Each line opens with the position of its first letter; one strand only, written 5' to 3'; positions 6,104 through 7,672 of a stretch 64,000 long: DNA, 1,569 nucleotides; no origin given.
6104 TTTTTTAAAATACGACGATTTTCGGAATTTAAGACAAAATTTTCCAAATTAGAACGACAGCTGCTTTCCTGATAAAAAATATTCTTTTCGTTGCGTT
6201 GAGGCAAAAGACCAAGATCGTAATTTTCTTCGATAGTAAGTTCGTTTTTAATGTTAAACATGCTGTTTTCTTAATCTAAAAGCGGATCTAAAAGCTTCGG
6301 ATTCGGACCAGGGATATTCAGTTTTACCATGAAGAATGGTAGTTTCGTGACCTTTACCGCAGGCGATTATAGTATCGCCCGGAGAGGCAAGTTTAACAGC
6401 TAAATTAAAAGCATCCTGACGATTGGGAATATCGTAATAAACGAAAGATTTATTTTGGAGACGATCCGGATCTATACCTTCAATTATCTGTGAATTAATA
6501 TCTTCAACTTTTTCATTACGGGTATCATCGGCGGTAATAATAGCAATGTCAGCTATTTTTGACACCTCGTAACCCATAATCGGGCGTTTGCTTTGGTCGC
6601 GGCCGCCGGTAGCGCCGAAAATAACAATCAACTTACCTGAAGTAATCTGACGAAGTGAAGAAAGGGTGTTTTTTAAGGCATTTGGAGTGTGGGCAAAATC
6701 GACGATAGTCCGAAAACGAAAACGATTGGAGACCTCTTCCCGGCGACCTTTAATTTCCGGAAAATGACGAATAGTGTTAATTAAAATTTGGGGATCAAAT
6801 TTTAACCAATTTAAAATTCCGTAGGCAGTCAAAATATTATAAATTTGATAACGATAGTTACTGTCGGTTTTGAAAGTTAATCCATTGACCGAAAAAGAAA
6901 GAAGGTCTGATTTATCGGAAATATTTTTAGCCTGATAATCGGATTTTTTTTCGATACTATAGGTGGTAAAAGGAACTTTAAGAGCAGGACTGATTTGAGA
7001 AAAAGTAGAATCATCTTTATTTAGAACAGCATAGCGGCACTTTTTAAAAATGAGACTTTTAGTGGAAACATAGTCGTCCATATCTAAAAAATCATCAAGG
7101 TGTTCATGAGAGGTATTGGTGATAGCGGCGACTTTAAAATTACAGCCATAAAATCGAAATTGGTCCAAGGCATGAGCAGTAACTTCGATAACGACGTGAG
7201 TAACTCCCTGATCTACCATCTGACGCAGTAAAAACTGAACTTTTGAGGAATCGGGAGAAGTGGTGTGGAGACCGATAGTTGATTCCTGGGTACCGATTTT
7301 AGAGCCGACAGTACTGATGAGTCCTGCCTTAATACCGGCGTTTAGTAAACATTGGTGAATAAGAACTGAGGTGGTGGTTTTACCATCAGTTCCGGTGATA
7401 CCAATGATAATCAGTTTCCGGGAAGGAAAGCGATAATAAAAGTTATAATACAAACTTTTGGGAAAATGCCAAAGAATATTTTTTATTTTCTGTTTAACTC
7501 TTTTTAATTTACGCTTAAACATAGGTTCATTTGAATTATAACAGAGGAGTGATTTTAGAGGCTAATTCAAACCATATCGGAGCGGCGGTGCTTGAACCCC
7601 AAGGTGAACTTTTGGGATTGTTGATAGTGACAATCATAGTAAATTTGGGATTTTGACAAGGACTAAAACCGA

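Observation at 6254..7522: MurE-like ligase missing most of the N-terminal UDP-binding domain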

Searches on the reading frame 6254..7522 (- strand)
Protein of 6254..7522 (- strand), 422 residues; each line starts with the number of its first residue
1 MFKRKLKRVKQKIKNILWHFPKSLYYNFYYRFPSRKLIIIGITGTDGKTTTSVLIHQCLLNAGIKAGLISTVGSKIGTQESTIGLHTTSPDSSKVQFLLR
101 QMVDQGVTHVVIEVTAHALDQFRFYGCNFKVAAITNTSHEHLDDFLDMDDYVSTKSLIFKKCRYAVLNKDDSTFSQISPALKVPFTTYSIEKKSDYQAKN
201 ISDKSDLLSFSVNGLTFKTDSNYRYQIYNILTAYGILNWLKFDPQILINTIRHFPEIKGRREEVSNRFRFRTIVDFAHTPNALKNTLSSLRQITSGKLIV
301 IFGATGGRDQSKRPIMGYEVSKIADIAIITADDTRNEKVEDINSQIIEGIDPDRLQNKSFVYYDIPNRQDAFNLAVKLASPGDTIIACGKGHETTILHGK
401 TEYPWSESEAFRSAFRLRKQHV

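Call 3: search_protein_families(library=pfam, proteins=[window:6254-7522:-], max_evalue=0.01)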
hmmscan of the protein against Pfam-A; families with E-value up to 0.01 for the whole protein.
window:6254-7522:- (422 aa): 2 families
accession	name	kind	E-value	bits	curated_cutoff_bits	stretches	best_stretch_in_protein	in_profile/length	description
PF08245.18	Mur_ligase_M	-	4.8e-40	138.1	24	1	42-236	1-199/200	Mur ligase middle domain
PF02875.26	Mur_ligase_C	-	5.4e-23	82.6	28.4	1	260-391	2-127/127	Mur ligase, glutamate ligase domain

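Call 4: search_protein_families(library=ncbifam, proteins=[window:6254-7522:-], max_evalue=0.01)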
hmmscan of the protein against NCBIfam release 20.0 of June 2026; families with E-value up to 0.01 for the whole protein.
window:6254-7522:- (422 aa): 27 families (the best 25 are shown)
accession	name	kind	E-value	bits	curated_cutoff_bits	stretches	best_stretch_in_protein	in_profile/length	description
NF001126.0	PRK00139.1-4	equivalog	1.8e-104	350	373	1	28-415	95-482/486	UDP-N-acetylmuramoyl-L-alanyl-D-glutamate--2,6-diaminopimelate ligase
TIGR01085.1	murE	subfamily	2.5e-96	323.4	257.3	1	27-414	75-470/472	UDP-N-acetylmuramyl-tripeptide synthetase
NF001124.0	PRK00139.1-2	equivalog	4.4e-96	322.6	476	1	27-419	102-496/500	UDP-N-acetylmuramoyl-L-alanyl-D-glutamate--2,6-diaminopimelate ligase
NF008896.0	PRK11929.1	equivalog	3e-85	286.8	1023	1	29-416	104-499/965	bifunctional UDP-N-acetylmuramoyl-L-alanyl-D-glutamate--2,6-diaminopimelate ligase MurE/UDP-N-acetylmuramoyl-tripeptide--D-alanyl-D-alanine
NF001123.0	PRK00139.1-1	equivalog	2.5e-68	230.9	586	1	29-412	99-486/493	UDP-N-acetylmuramoyl-L-alanyl-D-glutamate--2,6-diaminopimelate ligase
NF010628.0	PRK14022.1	equivalog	2.5e-55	188.1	536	1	25-400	99-466/483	UDP-N-acetylmuramoyl-L-alanyl-D-glutamate--L-lysine ligase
NF001130.0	PRK00139.2-4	equivalog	1.9e-41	142.4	715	2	25-184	97-260/516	UDP-N-acetylmuramoyl-L-alanyl-D-glutamate--2,6-diaminopimelate ligase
NF001127.0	PRK00139.2-1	equivalog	1.9e-33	115.9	997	2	27-183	99-259/520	UDP-N-acetylmuramoyl-L-alanyl-D-glutamate--2,6-diaminopimelate ligase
TIGR02068.2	cya_phycin_syn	equivalog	3.6e-33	114.6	850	1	35-392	477-851/862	cyanophycin synthetase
NF001129.0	PRK00139.2-3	equivalog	3e-30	105.2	762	1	24-405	105-504/517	UDP-N-acetylmuramoyl-L-alanyl-D-glutamate--2,6-diaminopimelate ligase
NF010623.0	PRK14016.1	subfamily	2e-27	95.7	877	1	37-392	480-853/871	cyanophycin synthetase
NF001131.0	PRK00139.2-5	equivalog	1.4e-25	90.1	1000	1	28-394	100-461/483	UDP-N-acetylmuramoyl-L-alanyl-D-glutamate--2,6-diaminopimelate ligase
TIGR01082.1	murC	equivalog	4e-23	82.2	335.1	2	124-303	163-353/449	UDP-N-acetylmuramate--L-alanine ligase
TIGR01087.1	murD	equivalog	2.7e-21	76.2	211.95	2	103-305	147-349/441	UDP-N-acetylmuramoyl-L-alanine--D-glutamate ligase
NF053645.1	pMurC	equivalog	2.2e-20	72.8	560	3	192-336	284-430/492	pseudomurein biosynthesis peptide ligase pMurC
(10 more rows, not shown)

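Call 6: search_solved_structures(query=window:6254-7522:-, show_alignments=2)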
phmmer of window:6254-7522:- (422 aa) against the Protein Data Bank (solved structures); distinct sequences matched with E-value up to 0.001: 29.
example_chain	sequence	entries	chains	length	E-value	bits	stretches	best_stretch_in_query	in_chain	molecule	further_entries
4bub_A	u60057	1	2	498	2e-53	185.2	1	27-415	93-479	UDP-N-ACETYLMURAMOYL-L-ALANYL-D-GLUTAMATE--LD-LYSINE LIGASE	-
2wtz_A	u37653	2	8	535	3.4e-53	184.4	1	29-408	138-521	UDP-N-ACETYLMURAMOYL-L-ALANYL-D-GLUTAMATE--2,6-DIAMINOPIMELATE LIGASE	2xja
8g6p_A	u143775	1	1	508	7.3e-50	173.5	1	30-409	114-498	UDP-N-acetylmuramoyl-L-alanyl-D-glutamate--2,6-diaminopimelate ligase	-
8w9z_N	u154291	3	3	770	1.1e-47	166.3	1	28-415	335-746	UDP-N-acetylmuramoyl-L-alanyl-D-glutamate--2, 6-diaminopimelate ligase-like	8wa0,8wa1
7b6o_A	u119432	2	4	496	1.4e-44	156.1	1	28-406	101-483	UDP-N-acetylmuramoyl-L-alanyl-D-glutamate-2,6-diaminopimelate ligase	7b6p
1e8c_A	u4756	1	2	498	4.5e-44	154.4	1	28-406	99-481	UDP-N-ACETYLMURAMOYLALANYL-D-GLUTAMATE--2,6-DIAMINOPIMELATE LIGASE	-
7b53_A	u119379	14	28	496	4.7e-44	154.3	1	28-406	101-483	UDP-N-acetylmuramoyl-L-alanyl-D-glutamate--2,6-diaminopimelate ligase | UDP-N-acetylmuramoyl-L-alanyl-D-glutamate-2,6-diaminopimelate ligase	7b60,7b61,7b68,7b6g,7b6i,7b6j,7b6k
4c12_A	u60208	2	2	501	6.3e-43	150.6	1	25-404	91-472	UDP-N-ACETYLMURAMOYL-L-ALANYL-D-GLUTAMATE--L-LYSINE LIGASE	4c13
7d27_A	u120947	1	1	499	1.2e-40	143.1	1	36-395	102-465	UDP-N-acetylmuramoyl-L-alanyl-D-glutamate--2,6-diaminopimelate ligase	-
8r5o_Q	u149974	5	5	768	1.1e-38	136.6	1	28-415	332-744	PAP11 | PAP11, MurE-like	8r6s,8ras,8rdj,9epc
8f5d_A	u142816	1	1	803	9.5e-38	133.6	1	29-414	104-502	Multifunctional fusion protein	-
8qma_O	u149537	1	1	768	2e-37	132.5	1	28-415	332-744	PAP11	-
8xzv_J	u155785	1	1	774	8e-35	123.9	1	29-415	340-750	MurE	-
6vr7_A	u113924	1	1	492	8.4e-12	48.1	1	197-391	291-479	Mur ligase middle domain protein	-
7tzi_A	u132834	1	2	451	1.1e-09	41.1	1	33-389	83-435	Mur ligase family protein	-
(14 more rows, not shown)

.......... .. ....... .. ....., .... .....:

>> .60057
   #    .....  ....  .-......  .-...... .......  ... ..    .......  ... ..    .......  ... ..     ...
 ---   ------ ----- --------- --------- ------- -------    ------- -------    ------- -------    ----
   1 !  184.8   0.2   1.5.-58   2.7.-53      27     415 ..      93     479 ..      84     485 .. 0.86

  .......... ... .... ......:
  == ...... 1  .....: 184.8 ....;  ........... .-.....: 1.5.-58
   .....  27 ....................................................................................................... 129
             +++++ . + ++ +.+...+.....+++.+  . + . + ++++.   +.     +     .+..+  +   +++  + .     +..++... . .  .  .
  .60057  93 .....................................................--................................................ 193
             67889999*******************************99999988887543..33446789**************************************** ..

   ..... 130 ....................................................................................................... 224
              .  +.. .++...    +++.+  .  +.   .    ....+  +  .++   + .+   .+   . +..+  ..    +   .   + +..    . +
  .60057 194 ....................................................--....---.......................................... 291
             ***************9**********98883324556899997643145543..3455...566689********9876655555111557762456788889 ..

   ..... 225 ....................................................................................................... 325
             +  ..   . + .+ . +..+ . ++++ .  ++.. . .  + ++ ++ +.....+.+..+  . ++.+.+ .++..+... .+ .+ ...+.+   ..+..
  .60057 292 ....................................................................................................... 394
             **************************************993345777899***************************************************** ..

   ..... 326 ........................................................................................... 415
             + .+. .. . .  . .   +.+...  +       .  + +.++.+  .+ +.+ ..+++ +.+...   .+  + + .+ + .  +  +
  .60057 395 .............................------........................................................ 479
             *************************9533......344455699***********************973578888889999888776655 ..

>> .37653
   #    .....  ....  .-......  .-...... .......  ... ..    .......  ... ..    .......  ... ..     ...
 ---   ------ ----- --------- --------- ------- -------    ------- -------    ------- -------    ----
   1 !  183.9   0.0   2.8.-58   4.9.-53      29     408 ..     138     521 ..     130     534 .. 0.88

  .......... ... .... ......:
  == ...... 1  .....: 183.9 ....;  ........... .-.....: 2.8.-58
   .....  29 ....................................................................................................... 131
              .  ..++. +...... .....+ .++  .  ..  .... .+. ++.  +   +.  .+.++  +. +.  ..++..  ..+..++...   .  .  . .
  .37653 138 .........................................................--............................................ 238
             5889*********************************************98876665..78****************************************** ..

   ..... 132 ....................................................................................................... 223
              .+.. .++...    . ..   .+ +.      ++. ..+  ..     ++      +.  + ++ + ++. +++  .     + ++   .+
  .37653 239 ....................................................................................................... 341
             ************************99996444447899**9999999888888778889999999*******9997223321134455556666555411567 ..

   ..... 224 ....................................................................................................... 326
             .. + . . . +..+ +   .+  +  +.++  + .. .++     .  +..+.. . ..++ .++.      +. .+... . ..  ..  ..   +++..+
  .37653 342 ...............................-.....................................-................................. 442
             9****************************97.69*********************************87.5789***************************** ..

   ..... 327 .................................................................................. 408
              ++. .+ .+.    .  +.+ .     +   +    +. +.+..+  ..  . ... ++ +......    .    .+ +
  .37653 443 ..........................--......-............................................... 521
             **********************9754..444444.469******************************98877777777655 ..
